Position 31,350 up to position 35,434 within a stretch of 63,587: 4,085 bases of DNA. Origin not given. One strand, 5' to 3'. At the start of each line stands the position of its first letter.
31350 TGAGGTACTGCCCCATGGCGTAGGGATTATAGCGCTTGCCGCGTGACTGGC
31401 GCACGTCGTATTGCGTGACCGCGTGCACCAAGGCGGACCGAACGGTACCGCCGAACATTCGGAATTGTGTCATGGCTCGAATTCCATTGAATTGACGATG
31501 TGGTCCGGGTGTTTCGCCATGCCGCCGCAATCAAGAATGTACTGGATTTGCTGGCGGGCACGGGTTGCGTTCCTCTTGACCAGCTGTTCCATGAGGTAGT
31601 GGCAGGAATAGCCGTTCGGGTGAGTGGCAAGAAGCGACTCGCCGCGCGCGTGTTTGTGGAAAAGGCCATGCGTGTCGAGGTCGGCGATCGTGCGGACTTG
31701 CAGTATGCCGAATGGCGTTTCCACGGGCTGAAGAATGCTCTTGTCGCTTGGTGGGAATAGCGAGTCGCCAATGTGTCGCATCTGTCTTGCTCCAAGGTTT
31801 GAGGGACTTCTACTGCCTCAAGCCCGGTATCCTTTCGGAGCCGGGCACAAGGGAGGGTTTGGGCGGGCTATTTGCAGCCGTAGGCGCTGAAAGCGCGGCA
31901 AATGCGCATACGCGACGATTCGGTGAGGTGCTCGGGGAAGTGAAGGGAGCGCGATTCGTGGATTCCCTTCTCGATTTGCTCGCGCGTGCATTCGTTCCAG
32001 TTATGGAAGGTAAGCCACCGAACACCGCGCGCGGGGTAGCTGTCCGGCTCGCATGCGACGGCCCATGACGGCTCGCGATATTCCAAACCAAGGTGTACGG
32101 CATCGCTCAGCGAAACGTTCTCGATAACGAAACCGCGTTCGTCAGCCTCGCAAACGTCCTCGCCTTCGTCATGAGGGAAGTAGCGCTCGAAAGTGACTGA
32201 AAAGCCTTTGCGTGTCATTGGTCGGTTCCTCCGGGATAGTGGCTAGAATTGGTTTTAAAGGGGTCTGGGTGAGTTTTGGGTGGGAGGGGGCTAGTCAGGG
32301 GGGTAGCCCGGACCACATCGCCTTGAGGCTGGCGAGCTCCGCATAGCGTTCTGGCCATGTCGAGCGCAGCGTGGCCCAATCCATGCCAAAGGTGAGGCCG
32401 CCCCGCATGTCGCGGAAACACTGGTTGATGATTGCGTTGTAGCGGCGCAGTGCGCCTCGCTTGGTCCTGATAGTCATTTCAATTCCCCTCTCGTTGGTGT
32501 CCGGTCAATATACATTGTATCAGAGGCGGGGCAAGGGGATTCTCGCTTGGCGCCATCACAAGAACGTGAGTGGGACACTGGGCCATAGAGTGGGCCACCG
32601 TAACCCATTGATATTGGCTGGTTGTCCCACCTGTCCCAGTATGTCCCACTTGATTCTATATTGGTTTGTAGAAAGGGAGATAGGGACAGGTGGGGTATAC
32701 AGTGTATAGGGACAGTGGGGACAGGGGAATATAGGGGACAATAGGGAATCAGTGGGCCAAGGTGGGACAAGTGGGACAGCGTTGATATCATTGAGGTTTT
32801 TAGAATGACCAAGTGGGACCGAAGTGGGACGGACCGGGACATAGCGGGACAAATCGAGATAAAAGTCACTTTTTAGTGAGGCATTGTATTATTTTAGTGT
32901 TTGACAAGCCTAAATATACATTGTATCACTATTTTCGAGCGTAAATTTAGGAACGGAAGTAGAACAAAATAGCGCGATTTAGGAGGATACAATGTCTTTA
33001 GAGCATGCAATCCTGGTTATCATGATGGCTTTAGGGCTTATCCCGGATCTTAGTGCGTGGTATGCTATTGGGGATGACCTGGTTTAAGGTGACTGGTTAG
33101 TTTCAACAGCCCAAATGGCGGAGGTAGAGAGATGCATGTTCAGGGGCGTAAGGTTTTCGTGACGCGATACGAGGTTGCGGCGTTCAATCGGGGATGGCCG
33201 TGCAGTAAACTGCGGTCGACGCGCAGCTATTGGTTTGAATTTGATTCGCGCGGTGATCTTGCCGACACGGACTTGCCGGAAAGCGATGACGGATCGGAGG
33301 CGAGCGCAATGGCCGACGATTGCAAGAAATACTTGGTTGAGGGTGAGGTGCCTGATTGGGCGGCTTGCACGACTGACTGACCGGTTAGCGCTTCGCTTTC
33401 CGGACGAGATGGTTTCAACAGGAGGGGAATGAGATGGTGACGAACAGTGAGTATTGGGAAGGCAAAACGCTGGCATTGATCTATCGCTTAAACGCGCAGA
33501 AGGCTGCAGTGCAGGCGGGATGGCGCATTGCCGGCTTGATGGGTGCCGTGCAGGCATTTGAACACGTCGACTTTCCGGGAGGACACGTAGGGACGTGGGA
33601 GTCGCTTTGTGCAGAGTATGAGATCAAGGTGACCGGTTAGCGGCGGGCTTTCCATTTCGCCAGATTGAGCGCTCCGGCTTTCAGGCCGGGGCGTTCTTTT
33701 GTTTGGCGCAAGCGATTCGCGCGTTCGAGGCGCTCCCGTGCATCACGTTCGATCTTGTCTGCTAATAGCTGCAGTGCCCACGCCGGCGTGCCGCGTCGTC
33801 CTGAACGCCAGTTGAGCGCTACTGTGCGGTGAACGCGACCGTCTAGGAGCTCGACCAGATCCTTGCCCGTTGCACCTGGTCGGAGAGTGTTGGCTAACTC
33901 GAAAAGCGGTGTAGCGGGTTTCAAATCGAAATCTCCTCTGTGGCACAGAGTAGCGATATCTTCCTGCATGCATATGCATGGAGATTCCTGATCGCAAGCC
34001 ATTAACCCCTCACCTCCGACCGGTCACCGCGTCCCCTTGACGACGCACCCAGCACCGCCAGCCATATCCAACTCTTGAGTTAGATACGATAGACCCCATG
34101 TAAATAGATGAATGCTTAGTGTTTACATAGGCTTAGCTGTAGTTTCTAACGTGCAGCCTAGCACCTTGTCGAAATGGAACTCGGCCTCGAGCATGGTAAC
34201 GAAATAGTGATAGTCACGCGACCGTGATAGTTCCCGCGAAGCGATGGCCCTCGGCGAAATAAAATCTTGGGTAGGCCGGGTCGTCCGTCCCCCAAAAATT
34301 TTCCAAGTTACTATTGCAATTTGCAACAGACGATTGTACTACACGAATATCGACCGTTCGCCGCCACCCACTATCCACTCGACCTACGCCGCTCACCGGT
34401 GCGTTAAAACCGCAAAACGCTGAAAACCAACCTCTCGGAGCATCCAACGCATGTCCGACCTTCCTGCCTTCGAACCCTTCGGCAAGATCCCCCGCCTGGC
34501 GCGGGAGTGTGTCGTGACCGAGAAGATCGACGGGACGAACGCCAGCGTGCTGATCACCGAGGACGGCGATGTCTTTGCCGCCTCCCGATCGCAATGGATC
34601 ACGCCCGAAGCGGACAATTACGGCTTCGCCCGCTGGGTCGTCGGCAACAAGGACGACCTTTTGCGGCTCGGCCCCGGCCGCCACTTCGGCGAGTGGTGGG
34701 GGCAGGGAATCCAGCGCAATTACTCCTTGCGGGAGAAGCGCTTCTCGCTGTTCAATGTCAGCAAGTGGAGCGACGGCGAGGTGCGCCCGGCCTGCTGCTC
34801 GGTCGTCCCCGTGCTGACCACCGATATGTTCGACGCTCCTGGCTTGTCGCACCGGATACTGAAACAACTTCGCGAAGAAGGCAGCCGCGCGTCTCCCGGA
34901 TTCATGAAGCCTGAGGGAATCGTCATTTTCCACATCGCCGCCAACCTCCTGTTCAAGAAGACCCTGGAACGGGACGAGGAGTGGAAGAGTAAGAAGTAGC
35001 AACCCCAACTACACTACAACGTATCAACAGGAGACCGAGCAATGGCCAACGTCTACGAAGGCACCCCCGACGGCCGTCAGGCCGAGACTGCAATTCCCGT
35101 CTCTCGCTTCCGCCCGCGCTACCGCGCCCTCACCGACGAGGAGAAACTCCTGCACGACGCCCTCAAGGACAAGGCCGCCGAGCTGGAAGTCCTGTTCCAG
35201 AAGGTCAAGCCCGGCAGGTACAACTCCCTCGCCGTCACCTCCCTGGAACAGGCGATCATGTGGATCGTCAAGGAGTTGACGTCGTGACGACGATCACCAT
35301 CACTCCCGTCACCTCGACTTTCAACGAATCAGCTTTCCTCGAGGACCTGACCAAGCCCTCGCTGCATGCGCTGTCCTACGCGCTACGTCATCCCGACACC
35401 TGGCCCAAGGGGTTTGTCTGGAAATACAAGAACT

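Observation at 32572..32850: Dense GTGGGAC(A) iteron array between the divergent early promoters: putative origin or nucleoprotein platform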

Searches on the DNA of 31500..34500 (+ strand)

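Call 4: search_dna_similar(query=window:31500-34500:+, collection=phages, mode=near, max_rows=30)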
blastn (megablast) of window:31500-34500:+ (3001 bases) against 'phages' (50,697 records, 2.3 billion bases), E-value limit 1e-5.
No match.

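Call 86: search_rna_families(source=window, start=32000, end=33500, threshold=evalue, max_evalue=1)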
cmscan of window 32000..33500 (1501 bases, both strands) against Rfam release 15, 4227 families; matches with E-value up to 1: 3.
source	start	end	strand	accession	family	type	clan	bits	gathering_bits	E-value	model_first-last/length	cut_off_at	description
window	32624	32696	+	RF04132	mir-4436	Gene; miRNA;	-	26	74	0.0092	1-85/85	no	mir-4436 microRNA precursor family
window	32623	32697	+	RF01001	mir-609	Gene; miRNA;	-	24.3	98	0.077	1-92/92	no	mir-609 microRNA precursor family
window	32624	32696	-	RF04132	mir-4436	Gene; miRNA;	-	20.4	74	0.33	1-85/85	no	mir-4436 microRNA precursor family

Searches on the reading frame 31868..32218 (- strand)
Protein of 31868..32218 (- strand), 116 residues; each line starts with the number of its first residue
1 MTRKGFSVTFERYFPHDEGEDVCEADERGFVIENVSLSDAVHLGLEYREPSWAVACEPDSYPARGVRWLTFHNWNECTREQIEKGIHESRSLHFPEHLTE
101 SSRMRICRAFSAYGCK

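Call 11: search_protein_families(library=pfam, max_evalue=0.01, proteins=[window:31868-32218:-])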
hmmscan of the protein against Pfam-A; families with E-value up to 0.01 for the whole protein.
window:31868-32218:- (116 aa): 0 families

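Call 12: search_protein_families(library=phrogs, max_evalue=0.001, proteins=[window:31868-32218:-])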
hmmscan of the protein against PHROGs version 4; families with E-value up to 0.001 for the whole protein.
window:31868-32218:- (116 aa): 0 families

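Call 18: find_related_loci(query=window:31868-32218:-, collection=viral_contigs, flank=6000)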
Query window:31868-32218:- (116 aa) in viral_contigs; peptide patterns used: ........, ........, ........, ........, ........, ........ (x = any residue, [..] = any of these).
14 stretches matched a pattern; 3 encode a relative of the query (tblastn E <= 1e-3); 3 distinct loci.
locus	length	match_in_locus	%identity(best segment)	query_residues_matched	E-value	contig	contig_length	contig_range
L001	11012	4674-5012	74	2-114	8e-59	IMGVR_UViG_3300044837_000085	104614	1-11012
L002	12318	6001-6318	66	4-110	3e-45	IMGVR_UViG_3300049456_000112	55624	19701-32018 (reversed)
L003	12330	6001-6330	58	4-114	2e-36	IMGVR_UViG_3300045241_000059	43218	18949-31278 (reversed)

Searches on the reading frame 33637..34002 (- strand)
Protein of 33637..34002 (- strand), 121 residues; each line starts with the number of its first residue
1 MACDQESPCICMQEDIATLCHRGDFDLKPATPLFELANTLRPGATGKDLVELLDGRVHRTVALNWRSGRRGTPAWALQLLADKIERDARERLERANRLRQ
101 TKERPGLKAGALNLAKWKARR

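Call 26: find_related_loci(query=window:33637-34002:-, collection=viral_contigs, flank=8000)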
Query window:33637-34002:- (121 aa) in viral_contigs; peptide patterns used: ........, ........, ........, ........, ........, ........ (x = any residue, [..] = any of these).
10 stretches matched a pattern; 1 encode a relative of the query (tblastn E <= 1e-3); 1 distinct loci.
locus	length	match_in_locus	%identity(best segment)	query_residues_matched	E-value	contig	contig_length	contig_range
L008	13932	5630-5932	58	21-121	2e-32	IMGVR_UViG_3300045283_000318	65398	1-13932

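Call 29: search_protein_families(library=pfam, max_evalue=0.01, proteins=[window:33637-34002:-])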
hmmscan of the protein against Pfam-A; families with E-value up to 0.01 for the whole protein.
window:33637-34002:- (121 aa): 0 families

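Call 39: find_homologous_proteins(query=window:33640-34002:-, max_evalue=0.001)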
Query seq(121 aa) (121 aa): 20 proteins with E <= 0.001 among 55 candidates.
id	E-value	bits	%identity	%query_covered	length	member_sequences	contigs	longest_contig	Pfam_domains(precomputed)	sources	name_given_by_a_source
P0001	3.7e-49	184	89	81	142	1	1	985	-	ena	-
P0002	5.4e-48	180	92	77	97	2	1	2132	-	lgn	-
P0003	1.5e-44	169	85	79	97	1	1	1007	-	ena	-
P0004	9.6e-31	124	65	83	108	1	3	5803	-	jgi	jgi:hypothetical protein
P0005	1.0e-27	115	56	88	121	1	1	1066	-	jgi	-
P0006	4.3e-27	113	60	81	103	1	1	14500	-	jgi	jgi:hypothetical protein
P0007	4.3e-26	109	59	79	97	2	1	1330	-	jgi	-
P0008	1.7e-24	104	57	76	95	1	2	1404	-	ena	-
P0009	1.6e-23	101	57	80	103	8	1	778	-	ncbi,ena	-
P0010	2.1e-23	101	65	68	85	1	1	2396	-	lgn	-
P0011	3.4e-23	100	52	83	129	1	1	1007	-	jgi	jgi:hypothetical protein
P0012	8.5e-21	92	59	75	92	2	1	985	-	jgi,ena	-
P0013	2.2e-20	91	49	82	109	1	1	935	-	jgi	jgi:hypothetical protein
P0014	1.2e-18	85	51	78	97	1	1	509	-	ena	-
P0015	1.9e-18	85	54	75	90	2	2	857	-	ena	-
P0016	3.2e-17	81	45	81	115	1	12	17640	-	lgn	-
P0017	2.5e-16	78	47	92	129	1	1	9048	-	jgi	jgi:hypothetical protein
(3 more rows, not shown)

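Call 40: find_encoding_contigs(protein=P0006, flank=6000, max_places=3)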
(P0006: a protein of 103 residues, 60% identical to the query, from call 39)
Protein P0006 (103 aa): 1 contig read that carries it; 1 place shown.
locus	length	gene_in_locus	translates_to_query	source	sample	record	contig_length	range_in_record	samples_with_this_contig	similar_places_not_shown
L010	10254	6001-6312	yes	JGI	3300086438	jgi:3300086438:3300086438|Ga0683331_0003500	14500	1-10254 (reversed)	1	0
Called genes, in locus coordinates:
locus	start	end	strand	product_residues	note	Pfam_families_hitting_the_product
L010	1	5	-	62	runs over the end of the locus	-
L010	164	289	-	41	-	-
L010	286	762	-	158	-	-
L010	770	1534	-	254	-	-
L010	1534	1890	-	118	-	-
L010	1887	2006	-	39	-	-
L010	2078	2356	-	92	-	-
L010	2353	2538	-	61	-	PF24623:Phage_zn_bind_8 (weak)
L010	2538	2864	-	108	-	-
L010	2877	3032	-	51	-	-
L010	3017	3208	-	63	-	-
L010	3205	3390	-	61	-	-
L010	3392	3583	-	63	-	-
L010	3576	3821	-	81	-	-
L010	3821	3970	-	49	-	-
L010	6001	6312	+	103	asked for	-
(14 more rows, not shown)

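Call 41: find_encoding_contigs(protein=P0016, flank=6000, max_places=6)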
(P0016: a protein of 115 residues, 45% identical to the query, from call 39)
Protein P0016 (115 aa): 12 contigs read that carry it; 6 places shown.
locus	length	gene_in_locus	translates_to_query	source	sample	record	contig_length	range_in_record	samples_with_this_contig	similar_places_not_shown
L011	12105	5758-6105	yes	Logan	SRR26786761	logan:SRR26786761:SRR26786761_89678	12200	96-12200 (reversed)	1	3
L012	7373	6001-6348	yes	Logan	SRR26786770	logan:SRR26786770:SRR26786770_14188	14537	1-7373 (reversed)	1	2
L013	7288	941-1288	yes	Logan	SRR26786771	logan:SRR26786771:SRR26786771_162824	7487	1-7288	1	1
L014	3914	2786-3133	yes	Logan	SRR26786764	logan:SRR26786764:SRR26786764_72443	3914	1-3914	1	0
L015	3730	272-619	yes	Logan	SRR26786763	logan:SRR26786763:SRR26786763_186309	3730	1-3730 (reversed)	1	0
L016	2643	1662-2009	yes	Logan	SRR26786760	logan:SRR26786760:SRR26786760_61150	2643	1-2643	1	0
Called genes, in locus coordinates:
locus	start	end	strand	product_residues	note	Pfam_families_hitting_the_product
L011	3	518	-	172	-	?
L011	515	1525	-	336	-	PF03214:RGP (weak)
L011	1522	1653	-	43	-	-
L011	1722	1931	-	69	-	-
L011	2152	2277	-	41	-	-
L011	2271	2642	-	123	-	-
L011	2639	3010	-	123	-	-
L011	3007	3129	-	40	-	-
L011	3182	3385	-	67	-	-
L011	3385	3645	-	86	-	-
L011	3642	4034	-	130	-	-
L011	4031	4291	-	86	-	-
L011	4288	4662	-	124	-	-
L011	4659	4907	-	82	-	PF24729:Acb2_Tad1_hairpin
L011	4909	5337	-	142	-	PF11645:PDDEXK_5 (weak)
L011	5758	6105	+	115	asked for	-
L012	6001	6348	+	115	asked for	-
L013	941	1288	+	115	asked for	-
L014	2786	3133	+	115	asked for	-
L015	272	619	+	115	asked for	-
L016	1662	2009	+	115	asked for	-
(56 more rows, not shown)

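Call 42: find_encoding_contigs(protein=P0017, flank=6000, max_places=3)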
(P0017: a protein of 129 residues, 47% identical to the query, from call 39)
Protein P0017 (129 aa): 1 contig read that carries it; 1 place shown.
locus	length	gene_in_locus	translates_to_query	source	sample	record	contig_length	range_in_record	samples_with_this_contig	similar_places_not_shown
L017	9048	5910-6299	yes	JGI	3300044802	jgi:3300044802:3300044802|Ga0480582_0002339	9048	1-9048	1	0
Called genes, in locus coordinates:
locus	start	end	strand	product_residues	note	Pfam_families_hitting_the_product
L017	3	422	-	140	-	?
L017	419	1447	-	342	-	-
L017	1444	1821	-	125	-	-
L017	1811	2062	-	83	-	-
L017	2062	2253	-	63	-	-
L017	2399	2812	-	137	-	-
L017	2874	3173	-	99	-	-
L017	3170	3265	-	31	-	-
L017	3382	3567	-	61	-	-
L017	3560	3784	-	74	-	-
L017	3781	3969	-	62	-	-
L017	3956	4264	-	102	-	-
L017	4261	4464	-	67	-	-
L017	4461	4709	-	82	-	PF24729:Acb2_Tad1_hairpin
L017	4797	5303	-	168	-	-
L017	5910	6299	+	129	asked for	-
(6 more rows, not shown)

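Call 43: find_encoding_contigs(protein=P0004, flank=6000, max_places=3)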
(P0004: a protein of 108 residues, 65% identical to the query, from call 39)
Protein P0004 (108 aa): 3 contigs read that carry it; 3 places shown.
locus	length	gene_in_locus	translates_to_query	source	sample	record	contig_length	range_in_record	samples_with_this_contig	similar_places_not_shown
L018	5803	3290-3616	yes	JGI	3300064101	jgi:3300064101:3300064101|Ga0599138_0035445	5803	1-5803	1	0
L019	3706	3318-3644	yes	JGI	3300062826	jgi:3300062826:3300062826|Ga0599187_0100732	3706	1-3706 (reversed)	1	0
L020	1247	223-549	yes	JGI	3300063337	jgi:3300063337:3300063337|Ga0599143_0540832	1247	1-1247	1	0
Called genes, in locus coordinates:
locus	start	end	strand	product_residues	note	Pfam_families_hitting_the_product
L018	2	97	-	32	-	?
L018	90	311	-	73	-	PF24623:Phage_zn_bind_8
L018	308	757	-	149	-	PF13392:HNH_3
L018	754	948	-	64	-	-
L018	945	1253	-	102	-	-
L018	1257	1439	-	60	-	-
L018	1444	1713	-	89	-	-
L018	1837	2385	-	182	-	-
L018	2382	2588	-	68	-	-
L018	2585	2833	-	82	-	PF24729:Acb2_Tad1_hairpin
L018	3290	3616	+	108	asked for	-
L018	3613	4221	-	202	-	-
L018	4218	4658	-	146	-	-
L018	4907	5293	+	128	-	-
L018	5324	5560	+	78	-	-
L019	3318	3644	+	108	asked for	-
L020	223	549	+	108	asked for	-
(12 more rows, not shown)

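Call 47: find_related_loci(query=A1, collection=viral_contigs, flank=8000)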
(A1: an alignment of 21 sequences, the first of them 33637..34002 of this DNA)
Query A1 (121 aa) in viral_contigs; peptide patterns used: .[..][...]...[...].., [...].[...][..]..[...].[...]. (x = any residue, [..] = any of these).
131 stretches matched a pattern; 9 encode a relative of the query (tblastn E <= 1e-3); 9 distinct loci.
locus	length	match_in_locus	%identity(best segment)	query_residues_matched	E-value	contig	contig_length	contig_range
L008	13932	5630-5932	58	21-121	1e-31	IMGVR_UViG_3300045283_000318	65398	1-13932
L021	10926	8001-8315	49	17-121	7e-27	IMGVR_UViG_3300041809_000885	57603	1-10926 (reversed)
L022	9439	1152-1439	53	24-119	6e-26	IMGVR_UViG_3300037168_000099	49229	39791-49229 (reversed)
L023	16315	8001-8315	47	17-121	7e-25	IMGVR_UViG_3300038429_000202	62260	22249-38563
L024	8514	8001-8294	50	24-121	1e-24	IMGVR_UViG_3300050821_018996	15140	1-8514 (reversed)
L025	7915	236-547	44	18-121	8e-23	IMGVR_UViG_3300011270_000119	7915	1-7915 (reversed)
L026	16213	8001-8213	54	48-121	2e-14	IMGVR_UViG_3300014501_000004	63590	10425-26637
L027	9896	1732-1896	31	61-115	1e-5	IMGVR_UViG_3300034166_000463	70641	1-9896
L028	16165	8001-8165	31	61-115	1e-5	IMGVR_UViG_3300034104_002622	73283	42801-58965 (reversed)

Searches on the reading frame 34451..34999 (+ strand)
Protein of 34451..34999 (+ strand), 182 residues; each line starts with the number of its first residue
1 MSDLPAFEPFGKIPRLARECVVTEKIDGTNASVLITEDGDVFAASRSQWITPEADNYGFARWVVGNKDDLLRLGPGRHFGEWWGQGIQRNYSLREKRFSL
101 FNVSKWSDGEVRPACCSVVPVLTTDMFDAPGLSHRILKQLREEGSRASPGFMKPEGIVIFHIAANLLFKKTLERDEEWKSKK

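Call 11: search_protein_families(library=pfam, max_evalue=0.01, proteins=[window:34451-34999:+])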
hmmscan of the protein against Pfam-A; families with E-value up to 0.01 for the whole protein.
window:34451-34999:+ (182 aa): 1 family
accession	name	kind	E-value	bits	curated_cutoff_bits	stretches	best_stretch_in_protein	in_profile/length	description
PF09414.15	RNA_ligase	-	3.5e-12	47.2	27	1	19-159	2-155/171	RNA ligase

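Call 12: search_protein_families(library=phrogs, max_evalue=0.001, proteins=[window:34451-34999:+])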
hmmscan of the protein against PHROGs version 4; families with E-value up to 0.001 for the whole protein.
window:34451-34999:+ (182 aa): 1 family
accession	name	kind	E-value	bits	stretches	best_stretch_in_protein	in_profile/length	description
phrog_548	-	DNA, RNA and nucleotide metabolism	1.2e-31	111.2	1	18-167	31-218/341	RNA ligase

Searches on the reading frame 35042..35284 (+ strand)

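Call 93: search_protein_families(library=pfam, max_evalue=0.001, proteins=[window:35042-35284:+])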
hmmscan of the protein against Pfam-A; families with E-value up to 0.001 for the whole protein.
window:35042-35284:+ (81 aa): 1 family
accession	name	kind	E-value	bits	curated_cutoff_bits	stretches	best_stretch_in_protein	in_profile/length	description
PF24729.2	Acb2_Tad1_hairpin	-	2.3e-14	53.7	27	1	27-77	2-54/58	Acb2/Tad1, hairpin domain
